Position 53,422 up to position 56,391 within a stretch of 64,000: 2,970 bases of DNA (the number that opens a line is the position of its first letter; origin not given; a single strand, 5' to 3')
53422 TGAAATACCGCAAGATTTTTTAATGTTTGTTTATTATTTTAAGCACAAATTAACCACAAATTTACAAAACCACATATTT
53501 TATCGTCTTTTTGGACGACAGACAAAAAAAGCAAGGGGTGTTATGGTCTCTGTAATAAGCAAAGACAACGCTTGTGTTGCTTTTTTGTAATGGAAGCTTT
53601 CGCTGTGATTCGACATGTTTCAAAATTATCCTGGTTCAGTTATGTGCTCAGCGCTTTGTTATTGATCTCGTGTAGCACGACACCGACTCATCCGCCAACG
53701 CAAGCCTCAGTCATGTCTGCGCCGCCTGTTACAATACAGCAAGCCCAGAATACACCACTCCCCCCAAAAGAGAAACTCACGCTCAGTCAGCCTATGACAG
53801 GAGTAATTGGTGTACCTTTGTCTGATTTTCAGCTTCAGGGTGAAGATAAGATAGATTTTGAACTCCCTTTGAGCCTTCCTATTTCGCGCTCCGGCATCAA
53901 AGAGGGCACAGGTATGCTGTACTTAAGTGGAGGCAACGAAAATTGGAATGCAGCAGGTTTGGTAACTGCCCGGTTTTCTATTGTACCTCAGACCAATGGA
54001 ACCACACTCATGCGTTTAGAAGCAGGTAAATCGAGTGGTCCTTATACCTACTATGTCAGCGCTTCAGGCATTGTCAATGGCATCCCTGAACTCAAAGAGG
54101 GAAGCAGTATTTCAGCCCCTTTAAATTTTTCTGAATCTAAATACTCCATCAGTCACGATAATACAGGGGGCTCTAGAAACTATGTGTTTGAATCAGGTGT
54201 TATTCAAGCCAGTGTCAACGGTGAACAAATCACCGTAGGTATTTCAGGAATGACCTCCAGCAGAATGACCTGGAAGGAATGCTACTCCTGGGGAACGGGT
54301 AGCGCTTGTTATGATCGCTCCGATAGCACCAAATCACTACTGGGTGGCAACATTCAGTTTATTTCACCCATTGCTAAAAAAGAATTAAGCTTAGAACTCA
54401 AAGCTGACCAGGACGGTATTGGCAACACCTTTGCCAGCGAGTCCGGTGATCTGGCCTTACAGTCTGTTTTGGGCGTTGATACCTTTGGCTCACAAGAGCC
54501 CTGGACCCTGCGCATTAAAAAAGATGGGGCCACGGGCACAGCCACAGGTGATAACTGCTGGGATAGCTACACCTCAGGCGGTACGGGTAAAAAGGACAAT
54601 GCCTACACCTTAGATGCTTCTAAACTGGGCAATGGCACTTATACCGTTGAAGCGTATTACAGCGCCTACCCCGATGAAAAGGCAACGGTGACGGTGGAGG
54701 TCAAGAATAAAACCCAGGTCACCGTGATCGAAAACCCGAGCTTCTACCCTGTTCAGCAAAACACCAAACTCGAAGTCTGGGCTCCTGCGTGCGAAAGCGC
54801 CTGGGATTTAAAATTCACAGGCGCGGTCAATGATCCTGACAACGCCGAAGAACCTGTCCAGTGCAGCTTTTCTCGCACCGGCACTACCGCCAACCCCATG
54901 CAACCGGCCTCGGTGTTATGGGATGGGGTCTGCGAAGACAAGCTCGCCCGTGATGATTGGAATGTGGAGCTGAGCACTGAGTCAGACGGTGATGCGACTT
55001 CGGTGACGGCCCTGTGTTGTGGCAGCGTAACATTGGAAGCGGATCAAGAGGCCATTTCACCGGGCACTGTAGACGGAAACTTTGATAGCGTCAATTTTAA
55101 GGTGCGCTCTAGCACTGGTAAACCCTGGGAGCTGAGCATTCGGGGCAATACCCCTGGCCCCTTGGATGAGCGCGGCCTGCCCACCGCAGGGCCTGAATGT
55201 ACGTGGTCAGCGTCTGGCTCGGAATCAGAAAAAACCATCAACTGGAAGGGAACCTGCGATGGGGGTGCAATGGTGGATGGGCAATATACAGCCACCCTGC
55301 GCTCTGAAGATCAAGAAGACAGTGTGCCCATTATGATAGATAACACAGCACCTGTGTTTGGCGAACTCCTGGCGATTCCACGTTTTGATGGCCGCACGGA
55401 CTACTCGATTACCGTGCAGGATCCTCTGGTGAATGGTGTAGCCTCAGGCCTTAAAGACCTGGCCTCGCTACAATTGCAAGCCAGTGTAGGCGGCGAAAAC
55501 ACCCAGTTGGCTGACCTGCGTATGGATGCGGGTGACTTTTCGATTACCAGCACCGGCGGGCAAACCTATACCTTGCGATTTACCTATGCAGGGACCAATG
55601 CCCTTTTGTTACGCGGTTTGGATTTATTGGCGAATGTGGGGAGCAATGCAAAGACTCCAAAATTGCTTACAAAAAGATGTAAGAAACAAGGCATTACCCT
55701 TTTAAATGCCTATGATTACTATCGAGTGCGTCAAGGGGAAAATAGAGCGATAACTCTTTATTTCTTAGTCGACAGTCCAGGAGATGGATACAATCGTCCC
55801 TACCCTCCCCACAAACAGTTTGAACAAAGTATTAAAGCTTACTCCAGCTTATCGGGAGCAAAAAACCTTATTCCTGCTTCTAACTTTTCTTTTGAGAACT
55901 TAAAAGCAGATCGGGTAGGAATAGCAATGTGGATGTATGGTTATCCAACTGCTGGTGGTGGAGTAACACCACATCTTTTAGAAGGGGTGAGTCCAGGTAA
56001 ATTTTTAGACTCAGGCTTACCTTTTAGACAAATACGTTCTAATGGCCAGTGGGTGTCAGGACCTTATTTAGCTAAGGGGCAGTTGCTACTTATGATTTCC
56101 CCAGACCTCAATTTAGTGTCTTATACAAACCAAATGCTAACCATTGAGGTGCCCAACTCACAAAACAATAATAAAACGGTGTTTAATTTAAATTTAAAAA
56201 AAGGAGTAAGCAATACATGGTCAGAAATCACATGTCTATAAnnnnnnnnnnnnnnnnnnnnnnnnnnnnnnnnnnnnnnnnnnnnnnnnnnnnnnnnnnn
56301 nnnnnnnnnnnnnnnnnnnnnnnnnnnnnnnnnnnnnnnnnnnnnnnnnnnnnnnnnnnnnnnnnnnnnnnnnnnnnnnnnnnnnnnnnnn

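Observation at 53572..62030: Candidate Sec/lipoprotein-delivered polymorphic toxin-immunity locus with orphan cassettes in an AT-rich island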

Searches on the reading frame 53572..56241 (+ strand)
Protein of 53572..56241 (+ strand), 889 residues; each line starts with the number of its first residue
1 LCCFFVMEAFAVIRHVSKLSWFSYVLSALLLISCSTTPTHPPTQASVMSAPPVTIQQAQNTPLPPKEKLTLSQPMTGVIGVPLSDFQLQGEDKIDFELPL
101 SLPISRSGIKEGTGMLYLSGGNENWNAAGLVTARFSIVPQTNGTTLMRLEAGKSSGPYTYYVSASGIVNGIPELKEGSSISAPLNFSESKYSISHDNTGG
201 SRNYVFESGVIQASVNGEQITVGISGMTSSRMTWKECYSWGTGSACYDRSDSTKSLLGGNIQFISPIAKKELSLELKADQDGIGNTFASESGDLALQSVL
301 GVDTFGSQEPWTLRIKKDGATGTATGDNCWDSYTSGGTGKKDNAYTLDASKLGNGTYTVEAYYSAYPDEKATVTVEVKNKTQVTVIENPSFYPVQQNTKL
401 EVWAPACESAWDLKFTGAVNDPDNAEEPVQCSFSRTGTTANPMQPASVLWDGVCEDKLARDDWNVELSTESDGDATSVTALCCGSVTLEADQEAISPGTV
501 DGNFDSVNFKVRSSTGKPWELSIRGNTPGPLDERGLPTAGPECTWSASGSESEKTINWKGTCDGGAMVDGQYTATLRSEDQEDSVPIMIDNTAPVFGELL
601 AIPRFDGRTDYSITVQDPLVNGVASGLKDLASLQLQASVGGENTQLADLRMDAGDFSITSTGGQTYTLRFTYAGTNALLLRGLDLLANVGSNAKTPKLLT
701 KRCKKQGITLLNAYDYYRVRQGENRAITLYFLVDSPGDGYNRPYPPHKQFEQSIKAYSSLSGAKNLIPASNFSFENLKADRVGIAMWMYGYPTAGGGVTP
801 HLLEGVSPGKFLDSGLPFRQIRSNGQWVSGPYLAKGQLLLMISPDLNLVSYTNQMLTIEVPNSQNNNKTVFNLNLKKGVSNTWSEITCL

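Call 4: search_protein_families(library=pfam, proteins=[window:53572-56241:+], max_evalue=1)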
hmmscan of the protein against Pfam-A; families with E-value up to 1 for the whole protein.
window:53572-56241:+ (889 aa): 2 families
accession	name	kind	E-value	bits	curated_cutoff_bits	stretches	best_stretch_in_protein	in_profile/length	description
PF13620.12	CarboxypepD_reg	-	0.017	15.9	32.3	0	351-385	44-79/82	Carboxypeptidase regulatory-like domain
PF13715.12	CarbopepD_reg_2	-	0.017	15.5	32.2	0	652-675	32-55/88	CarboxypepD_reg-like domain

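Call 5: search_protein_families(library=ncbifam, proteins=[window:53572-56241:+], max_evalue=1)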
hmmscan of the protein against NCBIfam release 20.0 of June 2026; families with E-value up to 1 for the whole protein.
window:53572-56241:+ (889 aa): 2 families
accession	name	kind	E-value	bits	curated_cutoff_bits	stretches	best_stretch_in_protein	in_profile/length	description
NF053526.1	Myco_lipo_LppK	equivalog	0.058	13.4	125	1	23-95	12-80/167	lipoprotein LppK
NF009276.0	PRK12633.1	equivalog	0.23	11.1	383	1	554-583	156-186/234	flagellar basal body rod modification protein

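Call 9: find_homologous_proteins(query=window:53572-56238:+, max_evalue=0.001)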
Query window:53572-56238:+ (889 aa): 5 proteins with E <= 0.001 among 8000 candidates.
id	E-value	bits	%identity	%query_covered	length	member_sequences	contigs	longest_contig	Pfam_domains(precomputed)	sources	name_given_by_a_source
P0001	4.1e-163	563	60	53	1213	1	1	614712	-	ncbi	-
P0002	6.3e-130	453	51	51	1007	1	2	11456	PF15533.13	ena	-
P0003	7.5e-121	423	54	43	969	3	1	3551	PF12106.15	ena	-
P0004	5.5e-102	361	46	51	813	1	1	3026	-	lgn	-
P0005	1.1e-95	340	43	50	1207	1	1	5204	-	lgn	-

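Call 11: search_protein_families(library=pfam, proteins=[P0001, P0002, P0003, P0004, P0005], max_evalue=0.1)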
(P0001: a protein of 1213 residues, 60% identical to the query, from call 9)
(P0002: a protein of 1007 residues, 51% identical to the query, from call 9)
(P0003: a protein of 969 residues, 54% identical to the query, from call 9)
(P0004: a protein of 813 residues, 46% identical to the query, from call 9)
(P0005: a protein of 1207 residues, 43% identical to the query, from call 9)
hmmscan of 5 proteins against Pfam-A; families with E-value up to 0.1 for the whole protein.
P0001 (1213 aa): 1 family
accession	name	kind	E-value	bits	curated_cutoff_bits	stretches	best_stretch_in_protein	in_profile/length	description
PF20459.4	DUF6712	-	0.084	13.3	25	0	981-1040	56-109/121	Family of unknown function (DUF6712)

P0002 (1007 aa): 1 family
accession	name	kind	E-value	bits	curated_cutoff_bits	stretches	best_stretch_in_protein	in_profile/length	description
PF15533.11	Ntox33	-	4.2e-11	43.6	28.4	1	948-1004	7-65/65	Bacterial toxin 33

P0003 (969 aa): 2 families
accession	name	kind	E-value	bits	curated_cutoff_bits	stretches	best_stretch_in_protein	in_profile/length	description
PF12106.13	Colicin_E5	-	4.9e-19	68.8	25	1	885-964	6-86/88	Colicin E5 ribonuclease domain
PF03194.20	LUC7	-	0.024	14.8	33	0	760-848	99-187/246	LUC7 N_terminus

P0004 (813 aa): 0 families

P0005 (1207 aa): 0 families

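Call 13: find_encoding_contigs(protein=P0001, flank=10000, max_places=3)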
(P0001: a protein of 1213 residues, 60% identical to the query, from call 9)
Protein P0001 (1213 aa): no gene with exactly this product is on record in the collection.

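Call 14: find_encoding_contigs(protein=P0002, flank=10000, max_places=3)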
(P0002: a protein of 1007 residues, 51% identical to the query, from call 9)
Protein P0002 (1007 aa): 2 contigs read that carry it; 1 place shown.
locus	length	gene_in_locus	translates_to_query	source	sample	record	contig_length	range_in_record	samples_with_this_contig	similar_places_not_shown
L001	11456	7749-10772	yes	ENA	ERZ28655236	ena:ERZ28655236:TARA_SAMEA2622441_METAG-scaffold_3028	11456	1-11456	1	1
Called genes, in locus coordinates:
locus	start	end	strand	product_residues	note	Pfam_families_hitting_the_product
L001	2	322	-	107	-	?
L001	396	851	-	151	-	PF00903:Glyoxalase, PF13468:Glyoxalase_3, PF13669:Glyoxalase_4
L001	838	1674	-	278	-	PF00106:adh_short, PF08659:KR, PF13561:adh_short_C2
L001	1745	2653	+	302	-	PF00698:Acyl_transf_1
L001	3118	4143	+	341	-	PF01073:3Beta_HSD, PF01370:Epimerase, PF02719:Polysacc_synt_2, PF04321:RmlD_sub_bind (weak), PF07993:NAD_binding_4 (faint), PF16363:GDP_Man_Dehyd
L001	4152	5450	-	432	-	-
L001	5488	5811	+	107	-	PF14114:DUF4286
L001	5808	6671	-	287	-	-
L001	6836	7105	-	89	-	PF06769:YoeB_toxin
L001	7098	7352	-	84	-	PF02604:PhdYeFM_antitox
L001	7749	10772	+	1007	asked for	PF15533:Ntox33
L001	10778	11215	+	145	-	PF14106:DUF4279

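Call 15: find_encoding_contigs(protein=P0003, flank=10000, max_places=3)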
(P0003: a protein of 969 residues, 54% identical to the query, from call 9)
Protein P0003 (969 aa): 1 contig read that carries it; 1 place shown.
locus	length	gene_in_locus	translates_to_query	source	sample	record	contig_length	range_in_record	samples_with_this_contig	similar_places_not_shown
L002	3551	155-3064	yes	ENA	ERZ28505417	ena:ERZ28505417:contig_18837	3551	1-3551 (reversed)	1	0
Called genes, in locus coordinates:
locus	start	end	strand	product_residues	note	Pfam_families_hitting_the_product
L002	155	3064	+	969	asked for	PF12106:Colicin_E5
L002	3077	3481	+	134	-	-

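Call 16: find_encoding_contigs(protein=P0005, flank=10000, max_places=3)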
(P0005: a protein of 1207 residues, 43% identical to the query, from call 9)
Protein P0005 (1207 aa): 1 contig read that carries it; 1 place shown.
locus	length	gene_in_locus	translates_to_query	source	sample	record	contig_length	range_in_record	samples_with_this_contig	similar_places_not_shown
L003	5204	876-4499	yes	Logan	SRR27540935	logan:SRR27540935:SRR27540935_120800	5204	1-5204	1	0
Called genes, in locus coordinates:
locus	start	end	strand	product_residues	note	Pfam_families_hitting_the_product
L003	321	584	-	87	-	PF02604:PhdYeFM_antitox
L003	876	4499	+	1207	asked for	-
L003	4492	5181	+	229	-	PF00023:Ank (faint), PF13637:Ank_4 (faint), PF13606:Ank_3 (faint), PF13857:Ank_5 (faint), PF12796:Ank_2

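Call 17: find_encoding_contigs(protein=P0004, flank=10000, max_places=3)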
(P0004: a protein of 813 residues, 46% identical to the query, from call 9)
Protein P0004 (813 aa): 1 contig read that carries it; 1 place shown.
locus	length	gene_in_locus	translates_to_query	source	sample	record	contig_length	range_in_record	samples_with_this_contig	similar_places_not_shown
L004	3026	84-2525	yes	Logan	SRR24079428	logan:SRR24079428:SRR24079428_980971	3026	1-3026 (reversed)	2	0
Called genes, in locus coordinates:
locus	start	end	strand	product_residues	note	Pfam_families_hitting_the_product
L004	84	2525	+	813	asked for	-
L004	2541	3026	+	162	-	?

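Call 28: search_protein_families(library=pfam, proteins=[L002:3077-3481:+, L003:4492-5181:+, L004:2541-3026:+], max_evalue=10)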
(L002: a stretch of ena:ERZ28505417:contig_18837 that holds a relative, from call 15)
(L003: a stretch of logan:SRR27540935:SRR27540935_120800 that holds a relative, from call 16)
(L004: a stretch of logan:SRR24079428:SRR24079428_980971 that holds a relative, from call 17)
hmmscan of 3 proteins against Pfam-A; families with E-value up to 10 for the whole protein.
L002:3077-3481:+ (134 aa): 1 family
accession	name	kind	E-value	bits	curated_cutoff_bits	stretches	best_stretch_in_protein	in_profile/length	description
PF14674.12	FANCI_S1-cap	-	0.093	13.1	28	1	97-122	6-31/53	FANCI solenoid 1 cap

L003:4492-5181:+ (229 aa): 6 families
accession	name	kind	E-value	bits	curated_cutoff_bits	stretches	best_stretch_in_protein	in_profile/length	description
PF12796.13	Ank_2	-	7.4e-19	68.5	27.3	3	86-168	12-88/90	Ankyrin repeats (3 copies)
PF13637.12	Ank_4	-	1e-14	54.7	22.7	4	144-194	1-49/50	Ankyrin repeats (many copies)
PF13606.12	Ank_3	-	1.8e-14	52.7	22.3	2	140-167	2-29/30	Ankyrin repeat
PF00023.36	Ank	-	3e-12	46.5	21.1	2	140-170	2-32/33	Ankyrin repeat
PF13857.12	Ank_5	-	6.3e-08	33.3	27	2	126-170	2-46/56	Ankyrin repeats (many copies)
PF25508.1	TRPM2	-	0.039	14.5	27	1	178-199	17-38/257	TRPM2-like domain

L004:2541-3026:+ (162 aa): 7 families
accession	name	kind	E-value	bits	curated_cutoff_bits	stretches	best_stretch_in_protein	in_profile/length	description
PF02916.20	DNA_PPF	-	0.023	15.6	25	1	7-109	6-111/116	DNA polymerase processivity factor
PF02323.20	ELH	-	0.054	13.3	20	1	5-85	12-88/255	Egg-laying hormone precursor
PF23368.1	DUF7092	-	0.067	14.2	24.5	1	112-139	40-70/77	Domain of unknown function (DUF7092)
PF07386.16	DUF1499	-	0.071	14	22.6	1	33-107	19-71/114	Protein of unknown function (DUF1499)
PF17928.6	TetR_C_22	-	0.08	13.7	26.4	1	45-96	20-71/113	Tetracyclin repressor-like, C-terminal domain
PF15915.11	BAT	-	0.11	12.8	25.8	1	65-150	46-119/156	GAF and HTH_10 associated domain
PF18115.7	Tudor_3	-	0.17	12.2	25.8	1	103-123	24-44/52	DNA repair protein Crb2 Tudor domain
